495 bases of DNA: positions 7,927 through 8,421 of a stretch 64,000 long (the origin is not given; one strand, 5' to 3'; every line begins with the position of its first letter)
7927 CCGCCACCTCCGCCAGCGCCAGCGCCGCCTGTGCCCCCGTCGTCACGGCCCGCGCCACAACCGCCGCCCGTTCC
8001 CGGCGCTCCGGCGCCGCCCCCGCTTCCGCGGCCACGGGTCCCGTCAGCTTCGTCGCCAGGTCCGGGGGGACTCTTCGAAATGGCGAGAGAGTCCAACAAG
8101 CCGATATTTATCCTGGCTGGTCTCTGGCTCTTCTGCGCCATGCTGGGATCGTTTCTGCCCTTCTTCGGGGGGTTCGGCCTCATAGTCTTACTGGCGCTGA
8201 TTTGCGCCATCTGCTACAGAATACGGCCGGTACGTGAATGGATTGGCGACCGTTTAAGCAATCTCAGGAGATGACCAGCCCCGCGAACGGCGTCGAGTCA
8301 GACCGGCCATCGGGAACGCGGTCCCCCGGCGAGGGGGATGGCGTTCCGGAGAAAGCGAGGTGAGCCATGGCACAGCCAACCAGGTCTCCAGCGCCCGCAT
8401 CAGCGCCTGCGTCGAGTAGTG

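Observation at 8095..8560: Kinase 1's C-terminal TM hairpin resembles the N-terminal TM hairpin of membrane protein P1 (shared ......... motif)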

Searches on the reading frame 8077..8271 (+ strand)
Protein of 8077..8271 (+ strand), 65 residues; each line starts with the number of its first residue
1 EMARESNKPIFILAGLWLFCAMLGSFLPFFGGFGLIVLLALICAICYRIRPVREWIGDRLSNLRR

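Call 59: find_related_loci(query=A5, collection=metagenome_contigs, flank=6000)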
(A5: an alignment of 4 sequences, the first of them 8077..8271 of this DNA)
Query A5 (65 aa) in metagenome_contigs; peptide patterns used: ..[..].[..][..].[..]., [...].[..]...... (x = any residue, [..] = any of these).
596 stretches matched a pattern, but none encodes a relative of the query by tblastn (E <= 1e-3).
